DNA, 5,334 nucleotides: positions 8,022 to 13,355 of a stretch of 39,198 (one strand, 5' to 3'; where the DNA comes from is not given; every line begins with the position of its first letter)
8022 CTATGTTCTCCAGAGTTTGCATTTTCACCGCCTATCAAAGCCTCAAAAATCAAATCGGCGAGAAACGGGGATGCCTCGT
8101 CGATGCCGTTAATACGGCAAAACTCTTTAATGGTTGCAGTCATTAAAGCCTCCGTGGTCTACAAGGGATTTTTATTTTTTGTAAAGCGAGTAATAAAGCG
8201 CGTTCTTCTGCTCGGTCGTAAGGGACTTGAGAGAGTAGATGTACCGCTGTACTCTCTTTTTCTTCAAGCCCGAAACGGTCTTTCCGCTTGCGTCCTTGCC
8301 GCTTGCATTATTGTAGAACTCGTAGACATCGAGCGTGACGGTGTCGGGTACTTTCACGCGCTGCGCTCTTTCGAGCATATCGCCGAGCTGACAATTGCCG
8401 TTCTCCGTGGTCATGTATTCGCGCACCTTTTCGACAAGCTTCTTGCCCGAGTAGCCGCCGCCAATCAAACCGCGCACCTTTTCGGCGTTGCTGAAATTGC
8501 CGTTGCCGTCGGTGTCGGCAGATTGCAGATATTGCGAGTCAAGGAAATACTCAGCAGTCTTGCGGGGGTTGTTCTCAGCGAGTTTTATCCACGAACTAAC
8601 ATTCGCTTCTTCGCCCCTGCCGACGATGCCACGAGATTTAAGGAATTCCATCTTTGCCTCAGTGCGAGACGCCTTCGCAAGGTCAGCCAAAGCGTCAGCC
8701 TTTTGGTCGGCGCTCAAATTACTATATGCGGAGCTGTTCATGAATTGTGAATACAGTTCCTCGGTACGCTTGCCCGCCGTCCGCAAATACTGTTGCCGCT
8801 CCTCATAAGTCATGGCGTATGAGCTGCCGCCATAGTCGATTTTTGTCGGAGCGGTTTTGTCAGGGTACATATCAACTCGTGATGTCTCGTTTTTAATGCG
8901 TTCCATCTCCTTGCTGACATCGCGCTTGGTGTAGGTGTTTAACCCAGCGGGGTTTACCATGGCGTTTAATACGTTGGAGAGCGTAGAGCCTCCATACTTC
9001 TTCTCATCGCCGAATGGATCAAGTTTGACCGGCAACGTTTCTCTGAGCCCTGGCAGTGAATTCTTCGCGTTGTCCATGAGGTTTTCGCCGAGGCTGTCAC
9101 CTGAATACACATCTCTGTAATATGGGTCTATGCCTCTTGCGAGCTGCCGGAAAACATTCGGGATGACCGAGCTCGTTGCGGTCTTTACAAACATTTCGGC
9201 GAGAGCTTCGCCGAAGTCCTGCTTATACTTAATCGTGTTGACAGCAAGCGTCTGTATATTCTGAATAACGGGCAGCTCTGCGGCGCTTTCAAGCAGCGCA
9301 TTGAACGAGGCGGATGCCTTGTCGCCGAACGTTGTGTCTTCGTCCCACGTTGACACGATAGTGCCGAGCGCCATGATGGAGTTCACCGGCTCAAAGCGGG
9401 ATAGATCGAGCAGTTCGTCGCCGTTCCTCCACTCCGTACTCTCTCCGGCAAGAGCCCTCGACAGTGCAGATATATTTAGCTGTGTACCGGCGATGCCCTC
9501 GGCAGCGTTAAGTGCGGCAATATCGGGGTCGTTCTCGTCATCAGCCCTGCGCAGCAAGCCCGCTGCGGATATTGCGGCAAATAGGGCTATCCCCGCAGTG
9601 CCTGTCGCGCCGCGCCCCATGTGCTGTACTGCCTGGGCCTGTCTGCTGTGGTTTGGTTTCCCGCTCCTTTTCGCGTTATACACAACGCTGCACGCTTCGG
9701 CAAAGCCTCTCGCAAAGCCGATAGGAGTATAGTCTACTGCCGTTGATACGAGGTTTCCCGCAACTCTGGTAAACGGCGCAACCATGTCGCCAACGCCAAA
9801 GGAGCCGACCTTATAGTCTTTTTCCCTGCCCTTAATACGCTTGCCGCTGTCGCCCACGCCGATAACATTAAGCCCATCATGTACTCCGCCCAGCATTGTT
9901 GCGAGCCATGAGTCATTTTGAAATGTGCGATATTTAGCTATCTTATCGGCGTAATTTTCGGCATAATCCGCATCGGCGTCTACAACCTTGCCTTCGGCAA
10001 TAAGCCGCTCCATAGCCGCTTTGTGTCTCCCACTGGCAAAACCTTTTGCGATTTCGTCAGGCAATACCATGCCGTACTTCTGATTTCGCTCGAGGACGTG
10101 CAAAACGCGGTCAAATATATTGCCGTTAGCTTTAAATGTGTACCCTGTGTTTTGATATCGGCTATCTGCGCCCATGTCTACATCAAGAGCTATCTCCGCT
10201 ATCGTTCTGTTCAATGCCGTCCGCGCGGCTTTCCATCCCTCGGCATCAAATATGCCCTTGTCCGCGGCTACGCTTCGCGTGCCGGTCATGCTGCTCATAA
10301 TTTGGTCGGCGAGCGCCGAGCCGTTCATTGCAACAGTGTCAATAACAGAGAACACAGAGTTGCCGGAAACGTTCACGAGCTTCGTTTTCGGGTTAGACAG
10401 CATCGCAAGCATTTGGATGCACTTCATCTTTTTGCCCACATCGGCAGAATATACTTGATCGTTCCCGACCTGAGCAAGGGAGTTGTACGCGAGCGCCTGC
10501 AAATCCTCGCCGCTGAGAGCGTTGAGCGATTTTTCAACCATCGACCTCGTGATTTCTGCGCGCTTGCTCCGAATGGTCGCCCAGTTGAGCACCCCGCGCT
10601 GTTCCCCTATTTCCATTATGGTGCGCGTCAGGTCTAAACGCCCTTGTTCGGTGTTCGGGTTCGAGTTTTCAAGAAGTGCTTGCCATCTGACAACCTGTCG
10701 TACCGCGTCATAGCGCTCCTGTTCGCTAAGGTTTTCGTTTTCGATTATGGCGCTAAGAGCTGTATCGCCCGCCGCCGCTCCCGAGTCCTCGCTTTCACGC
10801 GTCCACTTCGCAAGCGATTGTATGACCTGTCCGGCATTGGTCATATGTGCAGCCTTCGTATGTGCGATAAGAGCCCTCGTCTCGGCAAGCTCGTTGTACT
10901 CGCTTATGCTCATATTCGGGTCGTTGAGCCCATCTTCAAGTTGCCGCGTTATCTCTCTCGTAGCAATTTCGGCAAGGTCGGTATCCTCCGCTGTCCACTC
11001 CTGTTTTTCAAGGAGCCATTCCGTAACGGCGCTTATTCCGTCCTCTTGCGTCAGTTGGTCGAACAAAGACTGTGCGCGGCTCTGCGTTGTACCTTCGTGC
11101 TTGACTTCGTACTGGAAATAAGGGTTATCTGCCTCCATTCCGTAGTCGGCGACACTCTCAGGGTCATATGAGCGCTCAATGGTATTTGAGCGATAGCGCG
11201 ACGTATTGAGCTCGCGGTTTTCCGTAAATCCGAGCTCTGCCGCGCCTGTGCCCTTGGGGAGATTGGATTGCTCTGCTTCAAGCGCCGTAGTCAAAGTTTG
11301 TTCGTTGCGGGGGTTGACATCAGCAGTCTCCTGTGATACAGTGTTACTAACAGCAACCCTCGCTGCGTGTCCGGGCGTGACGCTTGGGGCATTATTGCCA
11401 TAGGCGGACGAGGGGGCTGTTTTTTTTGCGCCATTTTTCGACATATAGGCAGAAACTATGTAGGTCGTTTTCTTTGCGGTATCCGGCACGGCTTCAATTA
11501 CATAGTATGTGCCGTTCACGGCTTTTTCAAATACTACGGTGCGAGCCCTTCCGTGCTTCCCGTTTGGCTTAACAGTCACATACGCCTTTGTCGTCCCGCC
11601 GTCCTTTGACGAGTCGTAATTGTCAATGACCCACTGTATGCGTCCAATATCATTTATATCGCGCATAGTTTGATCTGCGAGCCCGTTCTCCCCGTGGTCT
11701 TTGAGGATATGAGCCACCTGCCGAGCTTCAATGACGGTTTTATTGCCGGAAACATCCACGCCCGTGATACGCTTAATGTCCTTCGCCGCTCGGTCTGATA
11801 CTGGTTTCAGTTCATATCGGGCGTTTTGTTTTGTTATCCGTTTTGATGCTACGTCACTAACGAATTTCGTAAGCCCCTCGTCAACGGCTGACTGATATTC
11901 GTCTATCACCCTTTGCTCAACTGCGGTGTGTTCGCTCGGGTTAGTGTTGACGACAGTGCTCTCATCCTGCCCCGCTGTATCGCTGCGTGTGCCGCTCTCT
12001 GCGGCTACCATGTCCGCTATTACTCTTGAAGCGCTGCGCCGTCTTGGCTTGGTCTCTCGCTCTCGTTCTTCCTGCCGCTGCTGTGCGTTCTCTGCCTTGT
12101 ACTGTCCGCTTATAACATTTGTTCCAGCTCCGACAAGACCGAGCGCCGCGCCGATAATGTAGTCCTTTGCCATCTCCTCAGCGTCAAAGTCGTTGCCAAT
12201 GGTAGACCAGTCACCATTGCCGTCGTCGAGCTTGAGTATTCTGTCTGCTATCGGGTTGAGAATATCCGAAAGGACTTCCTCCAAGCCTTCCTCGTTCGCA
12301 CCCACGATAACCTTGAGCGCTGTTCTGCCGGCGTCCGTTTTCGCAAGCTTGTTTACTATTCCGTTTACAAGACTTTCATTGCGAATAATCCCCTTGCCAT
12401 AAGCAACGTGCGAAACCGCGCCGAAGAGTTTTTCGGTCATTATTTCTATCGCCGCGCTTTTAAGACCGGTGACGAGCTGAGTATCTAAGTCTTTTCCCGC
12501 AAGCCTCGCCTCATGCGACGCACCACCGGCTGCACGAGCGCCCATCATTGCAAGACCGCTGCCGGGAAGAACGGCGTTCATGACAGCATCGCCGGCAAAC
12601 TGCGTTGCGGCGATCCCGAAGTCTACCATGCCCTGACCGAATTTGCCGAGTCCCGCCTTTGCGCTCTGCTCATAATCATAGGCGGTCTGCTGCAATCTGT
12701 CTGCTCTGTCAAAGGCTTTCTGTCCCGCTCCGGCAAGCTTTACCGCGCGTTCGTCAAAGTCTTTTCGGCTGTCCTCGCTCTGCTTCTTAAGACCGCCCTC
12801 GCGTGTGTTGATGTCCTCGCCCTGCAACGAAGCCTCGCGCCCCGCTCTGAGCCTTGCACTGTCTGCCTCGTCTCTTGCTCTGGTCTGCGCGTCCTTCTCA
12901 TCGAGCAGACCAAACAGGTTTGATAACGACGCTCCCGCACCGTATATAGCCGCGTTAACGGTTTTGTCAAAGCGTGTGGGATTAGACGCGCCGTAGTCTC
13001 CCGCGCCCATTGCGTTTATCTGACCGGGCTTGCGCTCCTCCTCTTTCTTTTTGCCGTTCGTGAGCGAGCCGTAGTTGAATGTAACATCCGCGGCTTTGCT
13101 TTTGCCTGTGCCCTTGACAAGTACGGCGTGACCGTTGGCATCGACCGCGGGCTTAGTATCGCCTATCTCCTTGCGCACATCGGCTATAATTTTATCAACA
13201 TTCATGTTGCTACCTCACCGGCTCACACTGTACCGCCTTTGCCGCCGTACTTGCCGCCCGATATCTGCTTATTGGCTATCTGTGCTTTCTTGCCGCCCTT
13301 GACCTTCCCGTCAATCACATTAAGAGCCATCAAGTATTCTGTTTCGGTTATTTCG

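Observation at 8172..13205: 1677-aa virion protein placed after the lysis cassette: polyvalent / ejected-protein candidate rather than a tape measure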

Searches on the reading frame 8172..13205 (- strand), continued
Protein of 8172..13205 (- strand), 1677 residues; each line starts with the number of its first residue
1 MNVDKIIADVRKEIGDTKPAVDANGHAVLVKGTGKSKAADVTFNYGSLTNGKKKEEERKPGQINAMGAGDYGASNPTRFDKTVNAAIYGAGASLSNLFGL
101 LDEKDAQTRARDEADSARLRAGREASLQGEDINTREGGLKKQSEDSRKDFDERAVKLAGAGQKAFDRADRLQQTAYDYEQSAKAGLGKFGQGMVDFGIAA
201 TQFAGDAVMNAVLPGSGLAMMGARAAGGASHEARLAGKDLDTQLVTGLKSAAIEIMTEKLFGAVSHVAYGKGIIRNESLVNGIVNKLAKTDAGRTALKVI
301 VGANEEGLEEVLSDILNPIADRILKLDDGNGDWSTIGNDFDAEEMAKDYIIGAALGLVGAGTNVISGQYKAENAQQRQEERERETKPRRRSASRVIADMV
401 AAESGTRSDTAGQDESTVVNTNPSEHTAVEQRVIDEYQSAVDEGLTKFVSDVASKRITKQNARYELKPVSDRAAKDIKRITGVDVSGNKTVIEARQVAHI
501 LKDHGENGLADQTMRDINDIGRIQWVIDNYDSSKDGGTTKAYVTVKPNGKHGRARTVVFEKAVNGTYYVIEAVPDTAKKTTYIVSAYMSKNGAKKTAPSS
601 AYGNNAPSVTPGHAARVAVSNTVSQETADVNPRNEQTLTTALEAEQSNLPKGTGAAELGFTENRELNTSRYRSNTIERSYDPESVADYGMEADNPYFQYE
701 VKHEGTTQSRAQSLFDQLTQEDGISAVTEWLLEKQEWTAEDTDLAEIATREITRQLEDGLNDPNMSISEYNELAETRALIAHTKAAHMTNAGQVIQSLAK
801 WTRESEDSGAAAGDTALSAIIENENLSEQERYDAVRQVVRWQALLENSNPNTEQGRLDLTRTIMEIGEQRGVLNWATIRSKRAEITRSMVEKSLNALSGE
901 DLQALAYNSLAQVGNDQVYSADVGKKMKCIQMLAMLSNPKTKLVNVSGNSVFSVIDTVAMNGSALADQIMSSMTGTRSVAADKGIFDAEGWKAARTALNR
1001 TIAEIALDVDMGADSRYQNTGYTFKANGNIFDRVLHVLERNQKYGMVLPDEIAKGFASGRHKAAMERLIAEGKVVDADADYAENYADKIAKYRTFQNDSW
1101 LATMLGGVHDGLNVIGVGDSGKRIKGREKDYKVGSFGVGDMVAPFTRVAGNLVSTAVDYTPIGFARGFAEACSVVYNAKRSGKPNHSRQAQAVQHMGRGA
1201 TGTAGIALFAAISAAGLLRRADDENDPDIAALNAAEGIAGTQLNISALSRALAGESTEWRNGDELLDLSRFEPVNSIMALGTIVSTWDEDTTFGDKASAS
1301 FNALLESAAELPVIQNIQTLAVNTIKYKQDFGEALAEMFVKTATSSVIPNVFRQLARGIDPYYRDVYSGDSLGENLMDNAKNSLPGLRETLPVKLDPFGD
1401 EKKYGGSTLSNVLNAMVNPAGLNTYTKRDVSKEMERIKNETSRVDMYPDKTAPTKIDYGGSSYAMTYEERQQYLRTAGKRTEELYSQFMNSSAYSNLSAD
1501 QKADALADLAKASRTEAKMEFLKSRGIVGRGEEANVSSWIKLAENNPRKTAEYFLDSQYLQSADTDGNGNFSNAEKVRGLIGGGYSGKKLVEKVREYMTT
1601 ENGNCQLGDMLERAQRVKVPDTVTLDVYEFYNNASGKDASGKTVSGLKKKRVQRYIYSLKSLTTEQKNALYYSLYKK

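Call 25: search_protein_families(library=pfam, proteins=[P0042, P0043, P0012, L001:8424-9983:+, L004:9248-9985:+], max_evalue=0.01)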
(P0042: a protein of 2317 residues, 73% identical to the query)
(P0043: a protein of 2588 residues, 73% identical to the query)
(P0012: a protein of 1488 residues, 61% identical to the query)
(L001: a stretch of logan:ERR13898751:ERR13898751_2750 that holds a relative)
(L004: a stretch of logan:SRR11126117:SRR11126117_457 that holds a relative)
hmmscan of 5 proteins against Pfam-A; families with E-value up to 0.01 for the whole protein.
P0042 (2317 aa): 2 families
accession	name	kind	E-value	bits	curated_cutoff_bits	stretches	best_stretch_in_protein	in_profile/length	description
PF18760.7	ART-PolyVal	-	1.1e-15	59.1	31.2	1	1113-1320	2-140/140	ADP-Ribosyltransferase in polyvalent proteins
PF18819.6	MuF_C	-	7.8e-15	55.3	27.6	1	948-1057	4-102/103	Phage MuF-C-terminal domain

P0043 (2588 aa): 3 families
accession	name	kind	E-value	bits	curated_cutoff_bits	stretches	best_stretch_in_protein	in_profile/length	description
PF18814.6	PBECR5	-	3.2e-63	214.2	25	1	1065-1275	2-197/239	phage-Barnase-EndoU-ColicinE5/D-RelE like nuclease5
PF18819.6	MuF_C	-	6.4e-15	55.6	27.6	1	934-1031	3-101/103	Phage MuF-C-terminal domain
PF20573.4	DUF6782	-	0.0055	16.4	27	0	746-785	63-102/241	Putative metallopeptidase family (DUF6782)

P0012 (1488 aa): 0 families

L001:8424-9983:+ (519 aa): 0 families

L004:9248-9985:+ (245 aa): 0 families

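Call 28: search_protein_families(library=pfam, proteins=[P0004, P0006, P0007, P0010, P0008], max_evalue=0.01)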
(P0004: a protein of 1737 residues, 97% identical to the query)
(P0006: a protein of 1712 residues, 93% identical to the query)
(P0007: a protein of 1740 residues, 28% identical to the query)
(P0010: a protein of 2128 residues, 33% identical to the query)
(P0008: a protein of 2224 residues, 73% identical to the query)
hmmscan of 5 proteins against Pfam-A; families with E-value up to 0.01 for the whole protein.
P0004 (1737 aa): 0 families

P0006 (1712 aa): 0 families

P0007 (1740 aa): 1 family
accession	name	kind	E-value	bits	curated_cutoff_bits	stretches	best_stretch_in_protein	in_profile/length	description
PF18812.6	PBECR3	-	1.7e-07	31.6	30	1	552-667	8-109/115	phage-Barnase-EndoU-ColicinE5/D-RelE like nuclease3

P0010 (2128 aa): 1 family
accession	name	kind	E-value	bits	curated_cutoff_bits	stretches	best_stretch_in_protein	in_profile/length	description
PF18812.6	PBECR3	-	7.3e-16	58.6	30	1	836-959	3-111/115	phage-Barnase-EndoU-ColicinE5/D-RelE like nuclease3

P0008 (2224 aa): 1 family
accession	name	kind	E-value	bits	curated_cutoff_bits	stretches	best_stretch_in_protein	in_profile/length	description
PF18812.6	PBECR3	-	6.1e-09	36.2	30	1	922-1040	7-110/115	phage-Barnase-EndoU-ColicinE5/D-RelE like nuclease3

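Call 43: find_encoding_contigs(protein=P0001, flank=10000, max_places=2)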
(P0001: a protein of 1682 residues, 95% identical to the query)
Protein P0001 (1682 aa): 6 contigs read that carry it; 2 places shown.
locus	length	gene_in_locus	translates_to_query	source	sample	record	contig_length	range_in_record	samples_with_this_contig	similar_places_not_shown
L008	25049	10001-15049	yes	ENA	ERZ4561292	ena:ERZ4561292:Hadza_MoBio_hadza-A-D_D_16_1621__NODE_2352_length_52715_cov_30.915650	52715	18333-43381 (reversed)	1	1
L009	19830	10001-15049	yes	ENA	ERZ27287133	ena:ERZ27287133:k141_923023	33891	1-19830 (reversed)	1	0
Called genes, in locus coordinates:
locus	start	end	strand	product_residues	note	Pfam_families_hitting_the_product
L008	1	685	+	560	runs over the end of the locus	PF16510:P22_portal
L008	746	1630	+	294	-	-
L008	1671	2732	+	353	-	PF13290:CHB_HEX_C_1, PF13287:Fn3_assoc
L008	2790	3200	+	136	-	-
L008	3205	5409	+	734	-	-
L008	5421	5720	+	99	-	-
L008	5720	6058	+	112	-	-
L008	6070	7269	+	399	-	-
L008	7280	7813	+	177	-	-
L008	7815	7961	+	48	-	-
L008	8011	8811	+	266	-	PF01520:Amidase_3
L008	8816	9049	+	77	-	-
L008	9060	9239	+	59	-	-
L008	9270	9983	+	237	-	PF09851:SHOCT (faint)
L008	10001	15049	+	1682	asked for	PF18812:PBECR3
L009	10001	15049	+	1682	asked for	PF18812:PBECR3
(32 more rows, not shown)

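Call 44: find_encoding_contigs(protein=P0004, flank=10000, max_places=2)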
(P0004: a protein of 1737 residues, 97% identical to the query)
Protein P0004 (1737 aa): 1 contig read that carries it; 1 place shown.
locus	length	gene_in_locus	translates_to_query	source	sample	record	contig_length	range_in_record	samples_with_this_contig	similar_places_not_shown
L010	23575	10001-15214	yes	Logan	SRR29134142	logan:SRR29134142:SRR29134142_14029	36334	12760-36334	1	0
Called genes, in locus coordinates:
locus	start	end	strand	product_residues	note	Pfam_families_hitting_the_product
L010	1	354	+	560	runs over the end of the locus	PF16510:P22_portal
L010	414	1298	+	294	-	-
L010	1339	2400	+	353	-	PF13290:CHB_HEX_C_1, PF13287:Fn3_assoc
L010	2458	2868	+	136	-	-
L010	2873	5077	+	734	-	-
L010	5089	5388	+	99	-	-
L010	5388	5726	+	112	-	-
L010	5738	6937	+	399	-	-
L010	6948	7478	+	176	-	-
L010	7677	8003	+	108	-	PF14359:DUF4406 (weak)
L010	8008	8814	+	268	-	PF01510:Amidase_2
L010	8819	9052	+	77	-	-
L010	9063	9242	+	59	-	-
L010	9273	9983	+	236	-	PF09851:SHOCT (faint)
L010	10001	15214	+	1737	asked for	-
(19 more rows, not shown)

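Call 46: find_related_loci(query=window:8172-13205:-, collection=genome_contigs, flank=10000)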
Query window:8172-13205:- (1677 aa) in genome_contigs; peptide patterns used: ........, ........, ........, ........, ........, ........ (x = any residue, [..] = any of these).
87 stretches matched a pattern, but none encodes a relative of the query by tblastn (E <= 1e-3).

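Call 69: search_protein_families(library=ncbifam, proteins=[window:8172-13205:-], max_evalue=0.01)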
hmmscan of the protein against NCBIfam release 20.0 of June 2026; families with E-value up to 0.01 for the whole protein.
window:8172-13205:- (1677 aa): 0 families

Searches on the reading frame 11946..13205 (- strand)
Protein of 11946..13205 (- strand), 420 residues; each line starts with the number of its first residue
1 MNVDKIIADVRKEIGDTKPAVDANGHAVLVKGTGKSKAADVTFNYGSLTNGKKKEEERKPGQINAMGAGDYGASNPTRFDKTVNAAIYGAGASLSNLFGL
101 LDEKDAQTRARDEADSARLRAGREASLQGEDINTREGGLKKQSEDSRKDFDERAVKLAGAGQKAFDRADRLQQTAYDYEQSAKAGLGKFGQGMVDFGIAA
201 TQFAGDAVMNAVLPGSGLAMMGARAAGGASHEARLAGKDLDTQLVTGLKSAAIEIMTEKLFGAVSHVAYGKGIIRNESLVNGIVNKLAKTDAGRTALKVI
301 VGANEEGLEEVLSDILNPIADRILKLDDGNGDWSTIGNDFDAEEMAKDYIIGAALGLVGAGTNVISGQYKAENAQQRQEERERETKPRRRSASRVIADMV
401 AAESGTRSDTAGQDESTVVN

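Call 88: predict_structure(alignment_id=A4)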
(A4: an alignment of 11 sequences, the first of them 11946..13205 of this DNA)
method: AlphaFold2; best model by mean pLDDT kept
length: 420 residues; sequences in the alignment: 11
mean_pLDDT: 46.3   pTM: 0.41
mean pLDDT of the five models: 46.3, 45.5, 44.2, 34.5, 30.9
residues with pLDDT >= 90: 0; 70-90: 42; 50-70: 124; < 50: 254
segments of 3 or more residues with pLDDT < 50: 1-3, 13-22, 25-75, 129-142, 207-216, 258-420
pLDDT, mean of each block of 10 residues (from residue 1): 51 44 46 32 30 32 32 54 68 69 69 65 54 46 55 62 77 78 65 58 52 46 65 73 58 51 31 31 37 37 31 31 31 31 32 33 26 34 35 31 30 32
secondary structure, 60 per line:
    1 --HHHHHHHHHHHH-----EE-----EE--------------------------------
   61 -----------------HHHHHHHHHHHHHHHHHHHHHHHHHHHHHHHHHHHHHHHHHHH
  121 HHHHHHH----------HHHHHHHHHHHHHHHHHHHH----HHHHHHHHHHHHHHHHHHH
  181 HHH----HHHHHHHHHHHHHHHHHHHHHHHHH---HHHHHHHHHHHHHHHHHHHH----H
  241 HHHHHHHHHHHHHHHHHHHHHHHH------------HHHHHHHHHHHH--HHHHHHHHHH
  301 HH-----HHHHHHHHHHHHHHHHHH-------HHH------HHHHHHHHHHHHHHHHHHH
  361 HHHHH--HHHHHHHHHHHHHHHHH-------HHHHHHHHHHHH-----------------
elements in order: H3-14 H78-127 H138-157 H162-183 H188-212 H216-235 H240-264 H277-288 H291-302 H308-325 H342-365 H368-384 H392-403

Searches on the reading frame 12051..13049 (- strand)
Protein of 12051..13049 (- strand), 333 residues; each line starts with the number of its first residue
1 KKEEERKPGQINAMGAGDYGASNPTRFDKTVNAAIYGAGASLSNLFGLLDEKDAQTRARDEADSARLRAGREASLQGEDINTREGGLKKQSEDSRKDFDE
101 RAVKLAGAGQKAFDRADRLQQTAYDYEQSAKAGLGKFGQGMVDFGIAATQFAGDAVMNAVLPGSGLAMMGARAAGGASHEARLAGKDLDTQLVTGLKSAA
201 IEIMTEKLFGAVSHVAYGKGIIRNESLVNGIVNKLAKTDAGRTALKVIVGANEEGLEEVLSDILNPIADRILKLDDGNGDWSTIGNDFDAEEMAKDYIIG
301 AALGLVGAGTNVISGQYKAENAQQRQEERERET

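Call 49: find_related_loci(query=A2, collection=genome_contigs, flank=10000)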
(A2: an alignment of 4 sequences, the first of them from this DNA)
Query A2 (333 aa) in genome_contigs; peptide patterns used: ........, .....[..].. (x = any residue, [..] = any of these).
600 stretches matched a pattern (row limit reached: there are more); 7 encode a relative of the query (tblastn E <= 1e-3); 7 distinct loci.
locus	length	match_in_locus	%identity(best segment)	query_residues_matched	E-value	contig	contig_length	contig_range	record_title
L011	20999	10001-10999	73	1-332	4e-158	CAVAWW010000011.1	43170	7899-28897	bacterium isolate H07622-L1_cleanbin_000020 genome assembly, contig: Spades_H07622-L1_contig_471, whole genome shotgun s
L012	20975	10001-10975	64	5-329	3e-128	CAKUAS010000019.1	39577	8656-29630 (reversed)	MAG: uncultured Oscillospiraceae bacterium isolate REFINED_METABAT215_TOP10_CONTIGS_1500_ASSEMBLY_K77_MERGED__Hadza_MoBi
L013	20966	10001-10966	64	1-328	7e-121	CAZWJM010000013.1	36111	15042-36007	MAG TPA_asm: uncultured Oscillospiraceae bacterium isolate binchicken_co370_249 genome assembly, contig: NODE_1345_lengt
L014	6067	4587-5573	58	1-332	2e-108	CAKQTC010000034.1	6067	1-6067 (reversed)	MAG: uncultured Clostridia bacterium isolate REFINED_METABAT215_TOP10_CONTIGS_1500_ASSEMBLY_K77_MERGED__Hadza_MoBio_hadz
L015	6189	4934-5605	69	110-332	7e-93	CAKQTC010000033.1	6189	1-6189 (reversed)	MAG: uncultured Clostridia bacterium isolate REFINED_METABAT215_TOP10_CONTIGS_1500_ASSEMBLY_K77_MERGED__Hadza_MoBio_hadz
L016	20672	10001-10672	69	110-332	2e-85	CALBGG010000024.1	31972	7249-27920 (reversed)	MAG TPA_asm: uncultured Clostridia bacterium isolate SRR1747065_bin.49_CONCOCT_v1.1_MAG genome assembly, contig: ERZ8082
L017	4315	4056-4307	35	242-323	3e-7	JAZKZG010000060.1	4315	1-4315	MAG: Eubacteriales bacterium isolate T1900045091_TC20190085.MAGScoT_cleanbin_000017 SGB_4703_k141_384786, whole genome s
